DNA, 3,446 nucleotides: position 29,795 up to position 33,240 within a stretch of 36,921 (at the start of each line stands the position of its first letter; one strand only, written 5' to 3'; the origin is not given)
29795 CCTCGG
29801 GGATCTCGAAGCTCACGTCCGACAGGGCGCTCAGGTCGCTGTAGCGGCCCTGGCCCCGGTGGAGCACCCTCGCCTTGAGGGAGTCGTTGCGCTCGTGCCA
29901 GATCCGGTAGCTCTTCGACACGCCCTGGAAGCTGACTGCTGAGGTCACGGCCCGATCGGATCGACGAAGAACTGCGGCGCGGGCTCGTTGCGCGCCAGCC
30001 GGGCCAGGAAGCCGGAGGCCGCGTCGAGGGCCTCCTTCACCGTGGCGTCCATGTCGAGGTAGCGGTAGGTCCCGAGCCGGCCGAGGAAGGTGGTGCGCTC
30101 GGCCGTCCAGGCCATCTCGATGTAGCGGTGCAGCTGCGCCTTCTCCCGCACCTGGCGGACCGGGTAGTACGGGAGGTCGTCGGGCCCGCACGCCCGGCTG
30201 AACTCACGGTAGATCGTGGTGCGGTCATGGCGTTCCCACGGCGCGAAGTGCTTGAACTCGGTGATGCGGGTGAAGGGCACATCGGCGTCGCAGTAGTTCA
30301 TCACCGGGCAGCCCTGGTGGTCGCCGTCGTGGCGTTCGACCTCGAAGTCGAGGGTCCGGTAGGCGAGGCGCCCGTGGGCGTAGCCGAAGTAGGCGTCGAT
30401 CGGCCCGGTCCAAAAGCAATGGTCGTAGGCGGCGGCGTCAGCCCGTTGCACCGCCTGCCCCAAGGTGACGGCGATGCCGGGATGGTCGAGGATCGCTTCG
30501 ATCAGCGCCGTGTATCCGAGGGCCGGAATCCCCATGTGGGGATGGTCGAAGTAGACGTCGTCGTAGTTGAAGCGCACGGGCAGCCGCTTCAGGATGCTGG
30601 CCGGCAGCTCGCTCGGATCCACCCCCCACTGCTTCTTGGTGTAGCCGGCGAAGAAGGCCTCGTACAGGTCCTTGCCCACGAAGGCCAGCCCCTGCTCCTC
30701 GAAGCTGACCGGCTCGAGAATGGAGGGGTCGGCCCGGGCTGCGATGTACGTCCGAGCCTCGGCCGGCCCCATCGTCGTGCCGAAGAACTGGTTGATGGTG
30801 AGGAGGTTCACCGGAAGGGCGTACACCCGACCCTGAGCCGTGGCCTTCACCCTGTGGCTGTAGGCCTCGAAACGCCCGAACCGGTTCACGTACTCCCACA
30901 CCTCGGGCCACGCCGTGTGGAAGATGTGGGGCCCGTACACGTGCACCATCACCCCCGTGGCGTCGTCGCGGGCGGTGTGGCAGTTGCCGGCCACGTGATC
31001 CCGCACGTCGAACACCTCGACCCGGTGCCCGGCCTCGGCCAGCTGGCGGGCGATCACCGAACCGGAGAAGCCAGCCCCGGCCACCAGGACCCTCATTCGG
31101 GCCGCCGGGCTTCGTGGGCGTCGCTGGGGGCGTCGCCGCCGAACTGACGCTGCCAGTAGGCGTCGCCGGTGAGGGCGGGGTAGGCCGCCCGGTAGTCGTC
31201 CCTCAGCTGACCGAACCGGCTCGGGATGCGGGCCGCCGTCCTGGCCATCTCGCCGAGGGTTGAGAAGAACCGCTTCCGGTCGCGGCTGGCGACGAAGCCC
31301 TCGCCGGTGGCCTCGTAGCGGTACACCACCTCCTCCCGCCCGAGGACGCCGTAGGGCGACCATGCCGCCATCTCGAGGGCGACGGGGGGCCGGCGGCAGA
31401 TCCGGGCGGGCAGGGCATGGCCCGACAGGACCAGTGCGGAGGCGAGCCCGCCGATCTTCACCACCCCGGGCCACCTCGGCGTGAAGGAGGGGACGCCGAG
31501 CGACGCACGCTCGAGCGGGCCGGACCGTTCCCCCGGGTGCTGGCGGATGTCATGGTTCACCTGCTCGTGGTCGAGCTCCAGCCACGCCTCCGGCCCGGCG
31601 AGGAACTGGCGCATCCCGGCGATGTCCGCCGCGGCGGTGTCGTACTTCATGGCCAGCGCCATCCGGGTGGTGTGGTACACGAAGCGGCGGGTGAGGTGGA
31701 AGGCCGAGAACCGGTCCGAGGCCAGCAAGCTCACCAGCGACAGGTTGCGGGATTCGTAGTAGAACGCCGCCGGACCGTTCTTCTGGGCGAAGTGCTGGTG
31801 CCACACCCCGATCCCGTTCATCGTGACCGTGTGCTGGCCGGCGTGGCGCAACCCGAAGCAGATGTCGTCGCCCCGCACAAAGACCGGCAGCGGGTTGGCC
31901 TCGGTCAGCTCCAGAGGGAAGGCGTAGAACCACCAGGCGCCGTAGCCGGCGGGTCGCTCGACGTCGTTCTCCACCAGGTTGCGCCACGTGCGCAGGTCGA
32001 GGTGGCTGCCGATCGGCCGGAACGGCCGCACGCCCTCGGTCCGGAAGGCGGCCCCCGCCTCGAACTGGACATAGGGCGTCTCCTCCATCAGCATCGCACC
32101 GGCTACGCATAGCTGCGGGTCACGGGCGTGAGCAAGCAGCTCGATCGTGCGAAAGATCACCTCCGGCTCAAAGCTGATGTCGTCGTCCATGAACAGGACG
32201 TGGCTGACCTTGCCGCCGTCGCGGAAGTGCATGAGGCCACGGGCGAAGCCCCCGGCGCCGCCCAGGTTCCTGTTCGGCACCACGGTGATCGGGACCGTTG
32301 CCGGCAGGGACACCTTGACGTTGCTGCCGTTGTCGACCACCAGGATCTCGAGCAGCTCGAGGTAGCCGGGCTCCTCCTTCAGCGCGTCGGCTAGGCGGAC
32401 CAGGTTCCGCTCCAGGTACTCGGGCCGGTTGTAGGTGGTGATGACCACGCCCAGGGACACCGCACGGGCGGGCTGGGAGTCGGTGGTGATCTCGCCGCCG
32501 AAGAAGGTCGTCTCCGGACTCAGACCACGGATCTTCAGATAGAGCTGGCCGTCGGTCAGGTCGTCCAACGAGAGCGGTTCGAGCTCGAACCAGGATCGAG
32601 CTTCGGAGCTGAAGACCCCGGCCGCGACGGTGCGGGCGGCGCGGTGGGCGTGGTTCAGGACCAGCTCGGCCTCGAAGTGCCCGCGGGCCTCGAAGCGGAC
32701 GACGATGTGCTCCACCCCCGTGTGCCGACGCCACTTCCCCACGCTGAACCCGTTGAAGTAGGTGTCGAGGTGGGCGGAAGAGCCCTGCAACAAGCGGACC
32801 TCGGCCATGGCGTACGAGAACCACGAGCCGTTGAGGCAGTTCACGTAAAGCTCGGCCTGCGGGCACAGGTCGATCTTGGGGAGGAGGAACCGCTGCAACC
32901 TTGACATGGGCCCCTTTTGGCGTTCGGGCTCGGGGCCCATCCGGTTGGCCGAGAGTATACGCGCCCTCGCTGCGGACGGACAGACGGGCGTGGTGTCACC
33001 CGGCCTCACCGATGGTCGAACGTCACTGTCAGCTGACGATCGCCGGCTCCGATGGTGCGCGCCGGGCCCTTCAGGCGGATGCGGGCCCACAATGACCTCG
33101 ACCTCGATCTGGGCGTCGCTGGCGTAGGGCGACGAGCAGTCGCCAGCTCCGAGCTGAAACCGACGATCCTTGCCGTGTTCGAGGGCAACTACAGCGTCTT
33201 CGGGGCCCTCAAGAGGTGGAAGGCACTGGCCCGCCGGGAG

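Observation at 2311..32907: Candidate undescribed wall-polysaccharide pathway: galactofuran core, ABC export, several GT-C decorators and a GDP-D-rhamnose supply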

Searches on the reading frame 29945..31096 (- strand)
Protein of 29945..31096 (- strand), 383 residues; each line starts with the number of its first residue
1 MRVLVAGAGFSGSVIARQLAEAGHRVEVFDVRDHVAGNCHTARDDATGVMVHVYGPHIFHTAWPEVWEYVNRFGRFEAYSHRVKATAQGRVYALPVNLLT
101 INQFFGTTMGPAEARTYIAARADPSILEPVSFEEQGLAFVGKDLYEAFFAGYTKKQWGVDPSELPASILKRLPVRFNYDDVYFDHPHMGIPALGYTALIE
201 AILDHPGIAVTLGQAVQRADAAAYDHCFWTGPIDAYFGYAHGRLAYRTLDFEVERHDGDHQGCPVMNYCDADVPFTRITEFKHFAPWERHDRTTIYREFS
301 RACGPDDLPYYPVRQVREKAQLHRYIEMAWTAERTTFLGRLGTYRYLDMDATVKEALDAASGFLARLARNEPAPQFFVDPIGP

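Call 72: search_protein_families(library=ncbifam, proteins=[window:29945-31096:-], max_evalue=0.0001)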
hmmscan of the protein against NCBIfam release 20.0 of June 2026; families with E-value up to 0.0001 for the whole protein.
window:29945-31096:- (383 aa): 9 families
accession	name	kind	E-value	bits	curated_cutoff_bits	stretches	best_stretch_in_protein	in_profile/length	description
TIGR00031.1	UDP-GALP_mutase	equivalog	9.5e-88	294.7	303.75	1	3-361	4-374/378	UDP-galactopyranose mutase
NF005547.0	PRK07208.1-3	equivalog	4.6e-19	68.5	380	1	3-166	7-173/465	hypothetical protein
NF005548.0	PRK07208.1-4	equivalog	2.8e-14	52.6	389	1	2-167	5-169/488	hypothetical protein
NF005545.0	PRK07208.1-1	equivalog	1.6e-09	36.7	451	1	3-166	10-172/504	hypothetical protein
NF005560.0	PRK07233.1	equivalog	5.2e-07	28.8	252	1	1-204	1-207/435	hypothetical protein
TIGR02731.1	phytoene_desat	equivalog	1.3e-06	27.4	569.4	1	2-71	1-68/453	15-cis-phytoene desaturase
TIGR03467.1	HpnE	equivalog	2.4e-06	27.1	283.05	1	3-78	1-75/430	hydroxysqualene dehydroxylase HpnE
NF005546.0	PRK07208.1-2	equivalog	1.6e-05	23.7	418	1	116-167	152-202/527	hypothetical protein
TIGR02732.1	zeta_caro_desat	equivalog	4.7e-05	22.5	622.15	1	2-78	1-75/474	9,9'-di-cis-zeta-carotene desaturase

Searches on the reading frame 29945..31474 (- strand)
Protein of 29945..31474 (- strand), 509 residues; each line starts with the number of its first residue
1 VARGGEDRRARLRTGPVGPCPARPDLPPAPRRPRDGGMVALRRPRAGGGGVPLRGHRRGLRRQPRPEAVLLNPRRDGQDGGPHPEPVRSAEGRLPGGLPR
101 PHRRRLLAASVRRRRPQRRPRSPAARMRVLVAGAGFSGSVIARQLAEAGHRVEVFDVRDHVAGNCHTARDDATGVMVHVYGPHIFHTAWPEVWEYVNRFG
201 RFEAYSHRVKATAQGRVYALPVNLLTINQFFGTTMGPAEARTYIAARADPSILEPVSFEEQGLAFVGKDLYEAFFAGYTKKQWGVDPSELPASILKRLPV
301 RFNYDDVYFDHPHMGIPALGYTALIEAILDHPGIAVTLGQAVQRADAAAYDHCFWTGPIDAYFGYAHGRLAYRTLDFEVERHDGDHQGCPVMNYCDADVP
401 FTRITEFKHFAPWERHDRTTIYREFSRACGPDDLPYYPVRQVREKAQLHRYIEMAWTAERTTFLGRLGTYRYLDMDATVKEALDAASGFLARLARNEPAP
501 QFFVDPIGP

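Call 7: search_protein_families(library=pfam, proteins=[window:29945-31474:-], max_evalue=0.01)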
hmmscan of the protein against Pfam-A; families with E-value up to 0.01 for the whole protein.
window:29945-31474:- (509 aa): 6 families
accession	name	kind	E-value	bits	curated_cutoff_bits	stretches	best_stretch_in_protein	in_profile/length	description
PF03275.19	GLF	-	1.8e-72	243.8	26.3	1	273-472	1-203/203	UDP-galactopyranose mutase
PF13450.12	NAD_binding_8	-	1.9e-17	63.7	21.9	1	131-199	1-68/68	NAD(P)-binding Rossmann-like domain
PF01593.30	Amino_oxidase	-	1.9e-09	37.8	19.8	1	137-248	2-119/443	Flavin containing amine oxidoreductase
PF01266.30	DAO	-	1.5e-05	25.2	27.9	1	128-197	1-58/353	FAD dependent oxidoreductase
PF07992.20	Pyr_redox_2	-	0.0059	16.5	26.1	1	122-162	138-178/291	Pyridine nucleotide-disulphide oxidoreductase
PF00070.33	Pyr_redox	-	0.0074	17.2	22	0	128-162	1-35/82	Pyridine nucleotide-disulphide oxidoreductase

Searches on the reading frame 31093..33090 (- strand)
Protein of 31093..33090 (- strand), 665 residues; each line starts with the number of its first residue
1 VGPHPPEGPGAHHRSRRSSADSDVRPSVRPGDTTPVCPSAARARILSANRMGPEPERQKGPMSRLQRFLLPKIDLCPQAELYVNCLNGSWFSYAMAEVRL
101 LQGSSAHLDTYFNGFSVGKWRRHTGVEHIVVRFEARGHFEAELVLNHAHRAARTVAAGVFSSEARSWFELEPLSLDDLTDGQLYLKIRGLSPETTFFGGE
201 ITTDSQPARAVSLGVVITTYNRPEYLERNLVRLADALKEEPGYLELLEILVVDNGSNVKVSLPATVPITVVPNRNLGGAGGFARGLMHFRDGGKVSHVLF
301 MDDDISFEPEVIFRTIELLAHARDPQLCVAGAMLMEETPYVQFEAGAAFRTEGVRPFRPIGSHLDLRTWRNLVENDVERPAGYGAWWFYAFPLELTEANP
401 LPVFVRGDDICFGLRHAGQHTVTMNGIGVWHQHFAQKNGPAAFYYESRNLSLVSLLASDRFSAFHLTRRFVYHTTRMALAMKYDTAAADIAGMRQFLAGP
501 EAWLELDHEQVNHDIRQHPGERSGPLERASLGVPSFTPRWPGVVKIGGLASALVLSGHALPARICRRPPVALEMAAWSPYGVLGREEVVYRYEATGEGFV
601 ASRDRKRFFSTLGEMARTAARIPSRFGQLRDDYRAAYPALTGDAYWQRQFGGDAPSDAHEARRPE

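Call 7: search_protein_families(library=pfam, proteins=[window:31093-33090:-], max_evalue=0.01)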
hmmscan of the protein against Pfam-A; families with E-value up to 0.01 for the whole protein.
window:31093-33090:- (665 aa): 4 families
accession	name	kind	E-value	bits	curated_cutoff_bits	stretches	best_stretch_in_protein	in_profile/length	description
PF19320.4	GlfT2_domain3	-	1.7e-11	44.6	27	1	470-650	5-195/197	Galactofuranosyltransferase-2, domain 3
PF00535.33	Glycos_transf_2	-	6.2e-11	42.9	23.3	1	215-321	2-105/168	Glycosyl transferase family 2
PF17994.7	Glft2_N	-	4.2e-08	33.7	26.1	1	65-181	1-117/140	Galactofuranosyltransferase 2 N-terminal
PF13641.12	Glyco_tranf_2_3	-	0.0017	18.8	27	1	213-331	3-120/230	Glycosyltransferase like family 2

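Call 9: search_protein_families(library=ncbifam, proteins=[window:31093-33090:-], max_evalue=0.001)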
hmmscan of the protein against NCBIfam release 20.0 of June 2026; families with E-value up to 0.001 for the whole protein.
window:31093-33090:- (665 aa): 4 families
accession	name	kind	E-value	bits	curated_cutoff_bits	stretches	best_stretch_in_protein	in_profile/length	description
NF041875.1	EPS_EpsD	equivalog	6.4e-09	35.6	370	1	213-341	1-129/325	exopolysaccharide biosynthesis glycosyltransferase EpsD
NF050113.1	gal_furan_GlfT1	equivalog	4.4e-07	29.5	330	1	216-321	4-106/290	galactofuranosyltransferase GlfT1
TIGR03965.1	mycofact_glyco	equivalog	0.00054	18.9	280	1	210-332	73-189/467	mycofactocin biosynthesis glycosyltransferase MftF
TIGR04440.1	glyco_TIGR04440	domain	0.00062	19.6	70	0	213-331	2-118/215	TIGR00180 family glycosyltransferase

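Call 11: find_related_loci(query=window:31093-33090:-, collection=genome_contigs, flank=10000)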
Query window:31093-33090:- (665 aa) in genome_contigs; peptide patterns used: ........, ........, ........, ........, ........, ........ (x = any residue, [..] = any of these).
133 stretches matched a pattern; 10 encode a relative of the query (tblastn E <= 1e-3); 10 distinct loci.
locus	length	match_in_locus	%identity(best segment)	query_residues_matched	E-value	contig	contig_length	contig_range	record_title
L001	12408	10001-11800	77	62-660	0e+0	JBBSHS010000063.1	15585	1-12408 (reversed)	MAG: Acidimicrobiales bacterium isolate LS3_sbin.12 LS3_sbin.12_K_630904_L_15585_cov_28.9743, whole genome shotgun seque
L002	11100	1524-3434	53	5-650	0e+0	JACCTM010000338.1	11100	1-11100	MAG: Geodermatophilaceae bacterium isolate MGR_bin74 SD2897-2912_k127_3908021, whole genome shotgun sequence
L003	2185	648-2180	48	61-572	5e-157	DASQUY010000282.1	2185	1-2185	MAG TPA_asm: Acidimicrobiales bacterium isolate SMAG_U10973 k141_28398, whole genome shotgun sequence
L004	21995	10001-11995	31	5-654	2e-75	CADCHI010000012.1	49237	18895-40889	MAG: uncultured Clostridiales bacterium isolate RUG14645 genome assembly, contig: RUG14645_asm_12, whole genome shotgun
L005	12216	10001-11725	32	64-647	3e-75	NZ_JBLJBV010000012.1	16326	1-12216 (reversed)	MAG: Phaeovulum sp. isolate FCR1252_Bin.2_exc Bin.2.NODE_713_length_16326_cov_53.176510, whole genome shotgun sequence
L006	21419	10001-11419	33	38-513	6e-65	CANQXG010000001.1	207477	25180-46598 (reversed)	MAG: uncultured Oscillospiraceae bacterium isolate Lapin-032__bin129 genome assembly, contig: Lapin-032__NODE_54_length_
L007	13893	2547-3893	33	65-517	8e-61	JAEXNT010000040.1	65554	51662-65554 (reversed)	MAG: Bacillota bacterium isolate OH_HBrB_109 k127_778572, whole genome shotgun sequence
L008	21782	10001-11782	26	65-651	3e-53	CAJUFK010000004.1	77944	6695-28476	MAG TPA_asm: uncultured Angelakisella sp. isolate MGBC131977 genome assembly, contig: MGBC131977.4, whole genome shotgun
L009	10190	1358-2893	27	104-619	3e-57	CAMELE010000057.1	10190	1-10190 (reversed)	MAG: uncultured Mollicutes bacterium isolate SRR11489748_bin.2_metaWRAP_v1.3_MAG genome assembly, contig: ERZ11466799.94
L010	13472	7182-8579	33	65-531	3e-69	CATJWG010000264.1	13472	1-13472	MAG: uncultured Eubacteriales bacterium isolate iMGMC-568_1678881685 genome assembly, contig: MegahitA5_52753, whole gen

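Call 37: search_protein_families(library=pfam, proteins=[L001:246-1964:+, L001:1961-2929:+, L001:4489-5145:+, L001:5176-5622:-, L001:6583-8382:-, L001:8477-9820:-, L002:90-986:+, L002:9626-11011:-], max_evalue=0.001)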
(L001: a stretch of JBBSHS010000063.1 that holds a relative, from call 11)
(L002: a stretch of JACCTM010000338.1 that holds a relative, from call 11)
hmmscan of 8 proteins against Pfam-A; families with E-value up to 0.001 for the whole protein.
L001:246-1964:+ (572 aa): 1 family
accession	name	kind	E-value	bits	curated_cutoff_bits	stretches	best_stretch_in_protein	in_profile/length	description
PF00171.27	Aldedh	-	7.7e-20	71.3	23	1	163-448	31-302/461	Aldehyde dehydrogenase family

L001:1961-2929:+ (322 aa): 10 families
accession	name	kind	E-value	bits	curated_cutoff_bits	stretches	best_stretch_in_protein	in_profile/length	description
PF00004.35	AAA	-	3.2e-13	50.7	21.2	1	56-222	1-123/131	ATPase family associated with various cellular activities (AAA)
PF07728.20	AAA_5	-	5.9e-13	49.5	22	2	55-103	1-50/139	AAA domain (dynein-related subfamily)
PF07724.20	AAA_2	-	1.8e-07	31.8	27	0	151-226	67-137/166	AAA domain (Cdc48 subfamily)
PF13191.12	AAA_16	-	1.4e-06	29.4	32.6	1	54-184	25-157/167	AAA ATPase domain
PF07726.17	AAA_3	-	2.8e-06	27.7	27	0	162-209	65-111/131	ATPase family associated with various cellular activities (AAA)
PF05496.18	RuvB_N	-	4.3e-05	23.8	27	0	160-190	85-115/159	Holliday junction DNA helicase RuvB P-loop domain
PF13401.12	AAA_22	-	4.4e-05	24.2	27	1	55-181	7-106/130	AAA domain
PF00158.32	Sigma54_activat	-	5.9e-05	23.2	20.2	0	53-78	22-47/168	Sigma-54 interaction domain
PF13238.12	AAA_18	-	0.00032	21.6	29.4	0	56-106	1-49/128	AAA domain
PF12774.13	AAA_6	-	0.00068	19.2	25.2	0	58-93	37-72/327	Hydrolytic ATP binding site of dynein motor region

L001:4489-5145:+ (218 aa): 1 family
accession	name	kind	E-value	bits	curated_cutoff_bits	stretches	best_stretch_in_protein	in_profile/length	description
PF00300.27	His_Phos_1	-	1.9e-36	126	21.7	1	6-209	1-194/194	Histidine phosphatase superfamily (branch 1)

L001:5176-5622:- (148 aa): 1 family
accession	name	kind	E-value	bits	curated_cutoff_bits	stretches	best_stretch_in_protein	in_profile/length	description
PF06170.17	DUF983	-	2.1e-07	31.6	22.6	1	38-124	1-80/85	Protein of unknown function (DUF983)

L001:6583-8382:- (599 aa): 2 families
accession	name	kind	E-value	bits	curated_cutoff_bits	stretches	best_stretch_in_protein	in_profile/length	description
PF01077.27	NIR_SIR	-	1.6e-56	190.6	27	2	124-279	1-152/158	Nitrite and sulphite reductase 4Fe-4S domain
PF03460.22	NIR_SIR_ferr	-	2.6e-31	107.6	24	2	48-115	1-68/69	Nitrite/Sulfite reductase ferredoxin-like half domain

L001:8477-9820:- (447 aa): 1 family
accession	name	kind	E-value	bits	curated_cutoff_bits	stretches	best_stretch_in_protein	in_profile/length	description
PF01474.22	DAHP_synth_2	-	5.4e-204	678.1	27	1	5-442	1-438/438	Class-II DAHP synthetase family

L002:90-986:+ (298 aa): 7 families
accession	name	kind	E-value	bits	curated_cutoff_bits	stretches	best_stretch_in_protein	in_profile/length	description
PF01370.27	Epimerase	-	6e-32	111.4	20.9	1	2-178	46-240/240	NAD dependent epimerase/dehydratase family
PF16363.11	GDP_Man_Dehyd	-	1.9e-20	74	27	1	5-253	60-322/332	GDP-mannose 4,6 dehydratase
PF01073.25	3Beta_HSD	-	4e-17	62.6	22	1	2-166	50-228/280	3-beta hydroxysteroid dehydrogenase/isomerase family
PF07993.18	NAD_binding_4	-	3.4e-13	49.8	20.1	1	12-129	82-217/258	Male sterility protein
PF13460.12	NAD_binding_10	-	3.1e-10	40.7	27.2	1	2-119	44-146/184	NAD(P)H-binding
PF04321.23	RmlD_sub_bind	-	5.3e-09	36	27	1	33-144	69-176/287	RmlD substrate binding domain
PF02719.21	Polysacc_synt_2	-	1.1e-07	31.8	20.2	1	2-115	59-167/293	Polysaccharide biosynthesis protein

L002:9626-11011:- (461 aa): 3 families
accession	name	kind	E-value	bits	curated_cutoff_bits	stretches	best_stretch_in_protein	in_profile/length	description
PF00291.31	PALP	-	1.1e-19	71.3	35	1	96-407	19-294/295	Pyridoxal-phosphate dependent enzyme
PF14821.11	Thr_synth_N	-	3.8e-15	56.2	25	1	2-83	1-79/79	Threonine synthase N terminus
PF24857.1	THR4_C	-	3.3e-11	43.6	27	1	380-455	1-83/85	Threonine synthase, C-terminal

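Call 38: search_solved_structures(query=window:31093-33090:-, max_evalue=0.001, show_alignments=1)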
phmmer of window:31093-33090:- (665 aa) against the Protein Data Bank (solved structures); distinct sequences matched with E-value up to 0.001: 3.
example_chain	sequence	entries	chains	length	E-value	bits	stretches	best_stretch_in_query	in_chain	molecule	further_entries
9dtp_A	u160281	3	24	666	9.5e-37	129.8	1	62-655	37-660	Galactofuranosyltransferase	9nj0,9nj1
9oa3_A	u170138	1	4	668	1e-36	129.7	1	62-655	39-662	Galactofuranosyltransferase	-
4fix_A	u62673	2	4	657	5.9e-33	117.2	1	96-648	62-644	UDP-galactofuranosyl transferase GlfT2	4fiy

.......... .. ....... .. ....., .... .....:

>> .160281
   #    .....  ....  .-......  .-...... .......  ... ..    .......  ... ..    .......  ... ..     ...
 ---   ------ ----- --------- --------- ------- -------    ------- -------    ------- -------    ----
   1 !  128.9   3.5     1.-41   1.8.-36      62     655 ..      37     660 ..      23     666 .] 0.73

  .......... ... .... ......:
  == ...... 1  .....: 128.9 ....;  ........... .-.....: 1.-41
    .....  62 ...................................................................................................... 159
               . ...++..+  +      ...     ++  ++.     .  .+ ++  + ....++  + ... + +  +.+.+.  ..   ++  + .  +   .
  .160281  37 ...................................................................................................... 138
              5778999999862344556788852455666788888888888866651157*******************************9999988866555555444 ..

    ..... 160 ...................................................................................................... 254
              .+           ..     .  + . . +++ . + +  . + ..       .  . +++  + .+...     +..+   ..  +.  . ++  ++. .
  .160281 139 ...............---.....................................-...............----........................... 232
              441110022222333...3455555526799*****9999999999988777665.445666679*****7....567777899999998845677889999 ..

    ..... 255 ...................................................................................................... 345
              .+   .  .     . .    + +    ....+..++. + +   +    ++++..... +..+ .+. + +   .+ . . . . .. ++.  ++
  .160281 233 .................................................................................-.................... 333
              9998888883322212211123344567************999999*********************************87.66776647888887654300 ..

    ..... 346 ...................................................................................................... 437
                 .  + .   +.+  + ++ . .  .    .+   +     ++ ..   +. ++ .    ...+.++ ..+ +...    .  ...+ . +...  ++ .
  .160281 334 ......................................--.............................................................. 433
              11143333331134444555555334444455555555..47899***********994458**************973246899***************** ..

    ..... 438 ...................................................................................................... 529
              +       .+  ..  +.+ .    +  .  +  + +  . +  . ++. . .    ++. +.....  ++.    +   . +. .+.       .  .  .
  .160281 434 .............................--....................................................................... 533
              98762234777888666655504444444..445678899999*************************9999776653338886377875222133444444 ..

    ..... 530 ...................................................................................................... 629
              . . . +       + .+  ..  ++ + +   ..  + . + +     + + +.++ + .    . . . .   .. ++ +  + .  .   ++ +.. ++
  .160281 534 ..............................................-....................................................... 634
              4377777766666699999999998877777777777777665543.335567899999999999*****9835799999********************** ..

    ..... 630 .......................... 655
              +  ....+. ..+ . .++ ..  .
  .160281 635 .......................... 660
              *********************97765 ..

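Call 89: find_related_loci(query=window:31093-32907:-, collection=metagenome_contigs, flank=10000)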
Query window:31093-32907:- (604 aa) in metagenome_contigs; peptide patterns used: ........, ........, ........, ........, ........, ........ (x = any residue, [..] = any of these).
89 stretches matched a pattern; 4 encode a relative of the query (tblastn E <= 1e-3); 4 distinct loci.
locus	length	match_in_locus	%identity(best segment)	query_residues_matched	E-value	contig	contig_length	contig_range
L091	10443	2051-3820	67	1-590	0e+0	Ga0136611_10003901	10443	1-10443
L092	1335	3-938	96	293-604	0e+0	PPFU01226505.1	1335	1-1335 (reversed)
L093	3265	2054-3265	68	2-405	0e+0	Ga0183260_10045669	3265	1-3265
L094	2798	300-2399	36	37-398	2e-66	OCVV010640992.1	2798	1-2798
